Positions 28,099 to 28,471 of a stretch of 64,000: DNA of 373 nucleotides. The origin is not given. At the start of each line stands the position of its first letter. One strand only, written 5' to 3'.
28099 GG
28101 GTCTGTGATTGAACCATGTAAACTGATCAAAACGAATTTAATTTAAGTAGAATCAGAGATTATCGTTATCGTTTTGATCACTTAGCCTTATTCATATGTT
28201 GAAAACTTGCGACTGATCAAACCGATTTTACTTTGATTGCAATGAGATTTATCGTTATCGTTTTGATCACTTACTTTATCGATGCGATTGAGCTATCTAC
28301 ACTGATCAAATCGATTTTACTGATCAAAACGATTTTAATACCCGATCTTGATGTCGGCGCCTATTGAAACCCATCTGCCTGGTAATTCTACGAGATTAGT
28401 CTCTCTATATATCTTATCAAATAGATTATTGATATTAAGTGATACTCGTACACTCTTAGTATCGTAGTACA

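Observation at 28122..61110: Four tandem arrays of ~90-bp hairpin units form one family: arms covary between loci and every array ends on the stop codon of a minus-strand gene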

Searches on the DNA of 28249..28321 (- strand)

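Call 22: build_rna_model(alignment_id=A1, structure=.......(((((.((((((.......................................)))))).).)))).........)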
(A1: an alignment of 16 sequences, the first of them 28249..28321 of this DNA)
Model R1 built from alignment A1 (16 sequences, 80 columns); structure: as given.
model positions 73; base pairs 11; branch points 0; effective number of sequences 11.21; information 0.773 bits per position. Calibrated on 0.2 Mb of random sequence (short: E-values are rough).
structure used (alignment columns):
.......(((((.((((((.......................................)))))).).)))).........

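Call 23: search_with_rna_model(model_id=R1, source=window, filters=off, max_evalue=10)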
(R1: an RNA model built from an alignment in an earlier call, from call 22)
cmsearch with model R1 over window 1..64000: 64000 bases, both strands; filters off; matches with E-value up to 10: 40.
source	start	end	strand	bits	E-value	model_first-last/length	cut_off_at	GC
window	57282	57354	-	75.2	1.9e-16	1-73/73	no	0.32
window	57461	57533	-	75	2.1e-16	1-73/73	no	0.36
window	57638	57710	-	74.6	2.7e-16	1-73/73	no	0.36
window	57727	57798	-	74.1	3.6e-16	1-73/73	no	0.32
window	57550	57621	-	71.9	1.3e-15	1-73/73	no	0.32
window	57372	57443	-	68.6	8.8e-15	1-73/73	no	0.33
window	60747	60822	-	68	1.3e-14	1-73/73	no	0.36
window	61024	61099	-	67.2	2e-14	1-73/73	no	0.36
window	60931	61006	-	66.9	2.5e-14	1-73/73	no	0.34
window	60841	60914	-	66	4.1e-14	1-73/73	no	0.31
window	36060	36129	-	60.3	1.2e-12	1-73/73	no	0.34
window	36147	36217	-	57.2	6.8e-12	1-73/73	no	0.35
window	28160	28232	-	52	1.5e-10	1-73/73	no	0.33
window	28249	28321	-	51.4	2e-10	1-73/73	no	0.33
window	60652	60729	-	37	9.5e-07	1-73/73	no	0.27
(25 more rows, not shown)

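Call 25: search_with_rna_model(model_id=R1, sources=[L002, L003, L004, L005, L006, L007, L008, L009, L010, L011, L012, L013, L014, L015, L016, L017, L018, L019, L020, L021, L022, L023, L024, L025, L026, L027, L028, L029, L030, L031, L032, L033, L034, L035, L036, L037, L038, L039, L040, L041, L042, L043, L044, L045, L046, L047, L048, L049, L050, L051, L052, L053, L054, L055, L056, L057, L058, L059, L060, L061, L062, L063, L064, L065, L066, L067, L068, L069, L070, L071, L072, L073, L074, L075, L076, L077, L078, L079, L080, L081], max_evalue=5)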
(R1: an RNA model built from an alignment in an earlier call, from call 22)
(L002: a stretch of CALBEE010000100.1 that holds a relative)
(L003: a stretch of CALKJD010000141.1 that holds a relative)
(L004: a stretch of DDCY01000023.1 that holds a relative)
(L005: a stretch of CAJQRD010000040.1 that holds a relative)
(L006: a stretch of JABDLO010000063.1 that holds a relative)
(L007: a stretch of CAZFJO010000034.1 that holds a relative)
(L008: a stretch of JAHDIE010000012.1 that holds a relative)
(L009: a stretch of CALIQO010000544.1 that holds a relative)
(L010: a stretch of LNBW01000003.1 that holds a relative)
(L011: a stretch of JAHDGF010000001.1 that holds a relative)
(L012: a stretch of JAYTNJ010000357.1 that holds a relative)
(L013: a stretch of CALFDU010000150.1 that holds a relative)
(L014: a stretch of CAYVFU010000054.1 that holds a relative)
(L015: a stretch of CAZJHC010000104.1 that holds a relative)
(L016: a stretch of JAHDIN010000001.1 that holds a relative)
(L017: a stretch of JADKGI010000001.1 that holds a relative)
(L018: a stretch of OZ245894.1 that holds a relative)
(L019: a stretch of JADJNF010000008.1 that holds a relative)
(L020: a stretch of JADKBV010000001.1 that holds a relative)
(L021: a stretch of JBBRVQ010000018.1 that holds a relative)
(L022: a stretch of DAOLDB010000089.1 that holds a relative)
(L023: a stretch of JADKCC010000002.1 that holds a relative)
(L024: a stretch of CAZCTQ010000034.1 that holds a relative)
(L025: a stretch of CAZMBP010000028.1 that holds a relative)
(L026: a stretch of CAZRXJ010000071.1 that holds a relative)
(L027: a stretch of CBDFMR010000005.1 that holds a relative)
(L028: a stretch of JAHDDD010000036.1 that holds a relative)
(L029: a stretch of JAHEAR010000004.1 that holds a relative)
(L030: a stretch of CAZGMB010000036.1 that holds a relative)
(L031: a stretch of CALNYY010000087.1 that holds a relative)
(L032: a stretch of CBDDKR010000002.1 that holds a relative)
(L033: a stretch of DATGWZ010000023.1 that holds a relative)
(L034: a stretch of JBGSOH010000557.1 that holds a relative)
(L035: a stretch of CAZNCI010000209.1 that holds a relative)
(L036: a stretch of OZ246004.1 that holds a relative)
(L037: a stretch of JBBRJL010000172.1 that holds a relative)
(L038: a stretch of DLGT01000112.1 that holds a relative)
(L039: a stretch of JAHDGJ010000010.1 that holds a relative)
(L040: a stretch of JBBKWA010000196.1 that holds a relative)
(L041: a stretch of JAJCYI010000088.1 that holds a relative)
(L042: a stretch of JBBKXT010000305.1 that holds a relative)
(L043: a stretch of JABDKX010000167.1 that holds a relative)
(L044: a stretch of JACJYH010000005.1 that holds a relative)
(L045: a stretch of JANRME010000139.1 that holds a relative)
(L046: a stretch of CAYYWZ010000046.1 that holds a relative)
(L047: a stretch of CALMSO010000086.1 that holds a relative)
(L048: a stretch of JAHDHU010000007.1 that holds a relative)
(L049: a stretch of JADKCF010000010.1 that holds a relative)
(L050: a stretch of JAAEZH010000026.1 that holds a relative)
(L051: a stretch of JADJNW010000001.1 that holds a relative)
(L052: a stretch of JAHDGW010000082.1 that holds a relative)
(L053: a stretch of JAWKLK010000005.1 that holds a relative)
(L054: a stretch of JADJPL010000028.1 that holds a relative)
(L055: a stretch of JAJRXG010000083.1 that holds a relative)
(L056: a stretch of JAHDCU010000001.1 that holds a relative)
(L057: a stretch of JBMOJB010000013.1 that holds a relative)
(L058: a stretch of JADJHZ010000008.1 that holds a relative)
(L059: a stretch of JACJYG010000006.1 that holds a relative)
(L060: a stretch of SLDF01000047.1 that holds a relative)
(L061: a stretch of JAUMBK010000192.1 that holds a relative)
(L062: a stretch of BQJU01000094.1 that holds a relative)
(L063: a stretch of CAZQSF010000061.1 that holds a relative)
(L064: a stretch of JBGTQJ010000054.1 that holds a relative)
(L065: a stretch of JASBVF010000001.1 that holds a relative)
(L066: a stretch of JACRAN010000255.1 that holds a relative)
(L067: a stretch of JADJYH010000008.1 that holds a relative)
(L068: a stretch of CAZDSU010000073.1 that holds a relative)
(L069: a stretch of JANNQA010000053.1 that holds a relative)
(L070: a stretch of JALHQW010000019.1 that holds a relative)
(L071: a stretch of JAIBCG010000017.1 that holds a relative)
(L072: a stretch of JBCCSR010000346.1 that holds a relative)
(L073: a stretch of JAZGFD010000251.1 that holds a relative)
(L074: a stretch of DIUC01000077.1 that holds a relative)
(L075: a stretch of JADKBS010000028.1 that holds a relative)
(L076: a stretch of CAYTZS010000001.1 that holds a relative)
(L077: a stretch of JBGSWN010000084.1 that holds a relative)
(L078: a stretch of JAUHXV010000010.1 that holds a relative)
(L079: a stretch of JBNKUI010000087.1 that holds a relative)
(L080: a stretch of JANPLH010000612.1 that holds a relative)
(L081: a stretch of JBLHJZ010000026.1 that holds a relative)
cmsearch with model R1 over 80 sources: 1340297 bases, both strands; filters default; matches with E-value up to 5: 7.
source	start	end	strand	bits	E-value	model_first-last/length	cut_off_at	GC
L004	7368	7441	+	61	1.6e-11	1-73/73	no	0.36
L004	10461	10533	+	52.3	2.5e-09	1-73/73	no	0.29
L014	8147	8215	+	21.9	0.13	1-73/73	no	0.25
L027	3807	3873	-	19.5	0.54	1-73/73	no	0.4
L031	6554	6600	+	17.8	1.5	1-73/73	no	0.32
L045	8142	8205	-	17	2.3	6-72/73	no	0.3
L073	8098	8166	-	15.9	4.5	1-73/73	no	0.3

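Call 33: search_with_rna_model(model_id=R1, sources=[L082, L083, L084, L085, L086, L087, L088, L089, L090, L091], max_evalue=1, show_alignments=10)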
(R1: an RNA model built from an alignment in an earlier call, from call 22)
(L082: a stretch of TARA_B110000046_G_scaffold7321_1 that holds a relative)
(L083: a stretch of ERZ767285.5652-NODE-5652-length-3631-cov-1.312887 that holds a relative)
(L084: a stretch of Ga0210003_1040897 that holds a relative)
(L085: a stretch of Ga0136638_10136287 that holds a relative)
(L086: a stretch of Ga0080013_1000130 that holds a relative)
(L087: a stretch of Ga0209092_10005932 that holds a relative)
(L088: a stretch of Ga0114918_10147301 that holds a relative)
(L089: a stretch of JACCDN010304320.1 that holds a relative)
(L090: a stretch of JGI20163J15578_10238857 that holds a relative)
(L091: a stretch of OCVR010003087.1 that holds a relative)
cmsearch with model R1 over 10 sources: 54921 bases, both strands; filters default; matches with E-value up to 1: 15.
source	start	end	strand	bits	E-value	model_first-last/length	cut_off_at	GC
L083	2853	2923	-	46.9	2.4e-09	1-73/73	no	0.27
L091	6471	6541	-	46.9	2.4e-09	1-73/73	no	0.27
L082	3561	3633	+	40.2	1.3e-07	1-73/73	no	0.3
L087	8205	8277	-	40.2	1.3e-07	1-73/73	no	0.3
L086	1899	1966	-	33.4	6.7e-06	1-73/73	no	0.37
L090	311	380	+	29.6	6.2e-05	1-73/73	no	0.33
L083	3032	3100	-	26.9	0.0003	1-73/73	no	0.29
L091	6650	6718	-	26.9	0.0003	1-73/73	no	0.29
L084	630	707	-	25.9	0.00053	1-73/73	no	0.33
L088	1057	1134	-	25.9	0.00053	1-73/73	no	0.33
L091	2866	2906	-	22.5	0.0038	1-73/73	no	0.39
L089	1105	1179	+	22.3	0.0043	1-73/73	no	0.43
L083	2944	3012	-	17.3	0.082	1-73/73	no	0.26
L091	6562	6630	-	17.3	0.082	1-73/73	no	0.26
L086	1907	1961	+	14.8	0.34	6-65/73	no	0.33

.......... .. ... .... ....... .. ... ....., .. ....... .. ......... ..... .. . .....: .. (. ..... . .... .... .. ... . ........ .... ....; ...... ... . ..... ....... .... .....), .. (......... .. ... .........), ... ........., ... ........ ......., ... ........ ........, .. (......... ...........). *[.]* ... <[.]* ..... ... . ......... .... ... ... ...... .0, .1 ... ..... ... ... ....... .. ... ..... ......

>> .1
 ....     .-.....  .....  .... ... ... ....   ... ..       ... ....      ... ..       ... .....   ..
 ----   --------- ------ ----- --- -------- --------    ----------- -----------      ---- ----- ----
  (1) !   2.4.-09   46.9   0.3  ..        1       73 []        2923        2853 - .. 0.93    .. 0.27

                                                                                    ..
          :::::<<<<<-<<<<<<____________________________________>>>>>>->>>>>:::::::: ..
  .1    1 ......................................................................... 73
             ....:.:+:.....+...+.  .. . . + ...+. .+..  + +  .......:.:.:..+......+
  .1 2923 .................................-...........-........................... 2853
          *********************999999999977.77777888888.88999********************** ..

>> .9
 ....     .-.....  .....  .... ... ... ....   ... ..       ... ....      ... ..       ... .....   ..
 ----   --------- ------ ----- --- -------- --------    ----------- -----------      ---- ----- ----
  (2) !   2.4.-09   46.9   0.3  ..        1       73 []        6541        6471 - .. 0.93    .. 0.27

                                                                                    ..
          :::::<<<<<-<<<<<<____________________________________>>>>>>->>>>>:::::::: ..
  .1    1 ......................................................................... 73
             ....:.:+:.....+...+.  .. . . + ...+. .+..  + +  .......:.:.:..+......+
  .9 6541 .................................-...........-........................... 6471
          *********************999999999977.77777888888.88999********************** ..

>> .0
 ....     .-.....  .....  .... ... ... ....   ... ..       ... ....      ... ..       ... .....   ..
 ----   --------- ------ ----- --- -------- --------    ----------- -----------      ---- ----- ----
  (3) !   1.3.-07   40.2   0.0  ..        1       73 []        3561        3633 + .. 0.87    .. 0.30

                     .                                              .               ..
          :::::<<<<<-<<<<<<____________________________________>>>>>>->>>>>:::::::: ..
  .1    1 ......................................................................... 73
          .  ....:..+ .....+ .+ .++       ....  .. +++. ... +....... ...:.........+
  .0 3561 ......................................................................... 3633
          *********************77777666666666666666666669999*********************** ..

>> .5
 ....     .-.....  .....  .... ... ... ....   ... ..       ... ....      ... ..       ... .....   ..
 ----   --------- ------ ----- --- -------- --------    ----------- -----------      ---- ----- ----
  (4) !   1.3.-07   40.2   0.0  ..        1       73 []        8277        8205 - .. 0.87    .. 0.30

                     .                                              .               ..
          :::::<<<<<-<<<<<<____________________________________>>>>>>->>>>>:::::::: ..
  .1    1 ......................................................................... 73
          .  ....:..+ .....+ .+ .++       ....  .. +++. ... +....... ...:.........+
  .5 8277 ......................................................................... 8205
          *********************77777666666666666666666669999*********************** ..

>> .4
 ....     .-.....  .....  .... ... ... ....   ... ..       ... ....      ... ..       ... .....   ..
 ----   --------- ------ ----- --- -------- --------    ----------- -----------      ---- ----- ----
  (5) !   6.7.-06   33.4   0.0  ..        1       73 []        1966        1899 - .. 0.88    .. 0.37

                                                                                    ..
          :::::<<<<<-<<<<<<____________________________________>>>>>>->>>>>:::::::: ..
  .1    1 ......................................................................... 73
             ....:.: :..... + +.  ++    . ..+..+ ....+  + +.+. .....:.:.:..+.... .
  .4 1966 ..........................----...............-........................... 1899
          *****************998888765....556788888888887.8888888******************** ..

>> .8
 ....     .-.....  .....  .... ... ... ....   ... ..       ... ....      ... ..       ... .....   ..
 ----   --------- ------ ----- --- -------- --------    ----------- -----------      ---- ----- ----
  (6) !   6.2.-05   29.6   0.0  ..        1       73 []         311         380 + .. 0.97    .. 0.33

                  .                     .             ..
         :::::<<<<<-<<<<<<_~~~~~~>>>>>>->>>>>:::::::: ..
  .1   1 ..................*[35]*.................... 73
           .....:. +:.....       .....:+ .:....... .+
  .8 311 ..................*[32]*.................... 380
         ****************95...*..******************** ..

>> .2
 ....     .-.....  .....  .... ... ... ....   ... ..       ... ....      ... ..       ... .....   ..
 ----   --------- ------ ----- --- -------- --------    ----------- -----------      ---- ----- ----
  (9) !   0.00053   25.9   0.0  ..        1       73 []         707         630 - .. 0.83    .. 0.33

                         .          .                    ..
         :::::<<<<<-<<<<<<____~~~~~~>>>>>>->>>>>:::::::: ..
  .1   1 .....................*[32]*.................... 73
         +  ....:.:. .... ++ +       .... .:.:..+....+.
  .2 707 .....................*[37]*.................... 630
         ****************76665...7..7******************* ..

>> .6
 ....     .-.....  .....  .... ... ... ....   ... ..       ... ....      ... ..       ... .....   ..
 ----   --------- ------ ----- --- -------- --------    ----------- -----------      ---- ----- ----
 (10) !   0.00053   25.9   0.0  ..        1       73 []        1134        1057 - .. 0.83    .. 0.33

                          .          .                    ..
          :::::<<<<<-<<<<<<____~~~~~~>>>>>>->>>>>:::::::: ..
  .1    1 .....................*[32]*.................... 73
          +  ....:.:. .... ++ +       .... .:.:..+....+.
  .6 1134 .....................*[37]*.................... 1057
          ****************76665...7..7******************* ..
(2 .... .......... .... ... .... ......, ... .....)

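Call 40: search_with_rna_model(model_id=R1, sources=[L002, L003, L004, L082, L091, L005], filters=off, max_evalue=5)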
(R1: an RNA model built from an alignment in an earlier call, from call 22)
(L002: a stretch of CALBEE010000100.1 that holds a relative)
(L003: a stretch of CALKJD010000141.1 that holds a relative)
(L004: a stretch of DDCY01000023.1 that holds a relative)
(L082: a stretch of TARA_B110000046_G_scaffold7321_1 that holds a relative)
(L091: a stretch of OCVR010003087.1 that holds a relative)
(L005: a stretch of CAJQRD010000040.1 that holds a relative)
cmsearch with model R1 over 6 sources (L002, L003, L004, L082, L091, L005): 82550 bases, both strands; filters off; matches with E-value up to 5: 18.
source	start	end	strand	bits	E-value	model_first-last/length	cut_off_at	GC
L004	7368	7441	+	61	9.9e-13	1-73/73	no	0.36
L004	10461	10533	+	52.3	1.6e-10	1-73/73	no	0.29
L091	6471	6541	-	46.9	3.6e-09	1-73/73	no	0.27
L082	3561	3633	+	40.2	1.9e-07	1-73/73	no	0.3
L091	6650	6718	-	26.9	0.00045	1-73/73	no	0.29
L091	2866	2906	-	22.5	0.0058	1-73/73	no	0.39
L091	6562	6630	-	17.2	0.12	1-73/73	no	0.26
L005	1434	1497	+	14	0.84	1-73/73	no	0.22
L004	7501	7573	+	12.8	1.6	1-73/73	no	0.26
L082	3566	3625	-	12.3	2.2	6-65/73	no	0.28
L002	3174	3226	+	12.2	2.3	10-61/73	no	0.23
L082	3653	3725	+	12.2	2.4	1-73/73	no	0.3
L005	552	605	-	11.6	3.4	9-62/73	no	0.24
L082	3666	3732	-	11.4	3.8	1-73/73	no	0.28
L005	11279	11309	+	11.2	4.2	1-73/73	no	0.19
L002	3268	3336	+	11.2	4.2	1-73/73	no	0.29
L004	3275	3321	+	11.2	4.3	1-73/73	no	0.3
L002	7725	7763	-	11.1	4.6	1-73/73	no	0.21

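Call 52: search_with_rna_model(model_id=R1, sources=[L094, L095, L096, L097, L098, L099], max_evalue=1, filters=off, show_alignments=6)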
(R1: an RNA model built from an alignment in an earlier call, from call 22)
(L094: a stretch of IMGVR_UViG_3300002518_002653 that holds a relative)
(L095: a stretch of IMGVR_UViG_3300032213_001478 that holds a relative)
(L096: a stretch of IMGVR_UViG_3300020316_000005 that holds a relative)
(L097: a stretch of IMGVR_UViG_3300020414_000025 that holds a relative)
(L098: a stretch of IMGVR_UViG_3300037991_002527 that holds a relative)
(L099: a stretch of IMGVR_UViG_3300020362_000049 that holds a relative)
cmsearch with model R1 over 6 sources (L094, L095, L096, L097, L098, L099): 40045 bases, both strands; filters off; matches with E-value up to 1: 4.
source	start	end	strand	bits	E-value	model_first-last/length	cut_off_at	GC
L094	6226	6293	+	33.3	4.9e-06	1-73/73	no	0.37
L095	3198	3268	+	19.5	0.016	1-73/73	no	0.24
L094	6231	6285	-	14.8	0.25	6-65/73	no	0.33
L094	1433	1474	+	12.7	0.86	1-73/73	no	0.33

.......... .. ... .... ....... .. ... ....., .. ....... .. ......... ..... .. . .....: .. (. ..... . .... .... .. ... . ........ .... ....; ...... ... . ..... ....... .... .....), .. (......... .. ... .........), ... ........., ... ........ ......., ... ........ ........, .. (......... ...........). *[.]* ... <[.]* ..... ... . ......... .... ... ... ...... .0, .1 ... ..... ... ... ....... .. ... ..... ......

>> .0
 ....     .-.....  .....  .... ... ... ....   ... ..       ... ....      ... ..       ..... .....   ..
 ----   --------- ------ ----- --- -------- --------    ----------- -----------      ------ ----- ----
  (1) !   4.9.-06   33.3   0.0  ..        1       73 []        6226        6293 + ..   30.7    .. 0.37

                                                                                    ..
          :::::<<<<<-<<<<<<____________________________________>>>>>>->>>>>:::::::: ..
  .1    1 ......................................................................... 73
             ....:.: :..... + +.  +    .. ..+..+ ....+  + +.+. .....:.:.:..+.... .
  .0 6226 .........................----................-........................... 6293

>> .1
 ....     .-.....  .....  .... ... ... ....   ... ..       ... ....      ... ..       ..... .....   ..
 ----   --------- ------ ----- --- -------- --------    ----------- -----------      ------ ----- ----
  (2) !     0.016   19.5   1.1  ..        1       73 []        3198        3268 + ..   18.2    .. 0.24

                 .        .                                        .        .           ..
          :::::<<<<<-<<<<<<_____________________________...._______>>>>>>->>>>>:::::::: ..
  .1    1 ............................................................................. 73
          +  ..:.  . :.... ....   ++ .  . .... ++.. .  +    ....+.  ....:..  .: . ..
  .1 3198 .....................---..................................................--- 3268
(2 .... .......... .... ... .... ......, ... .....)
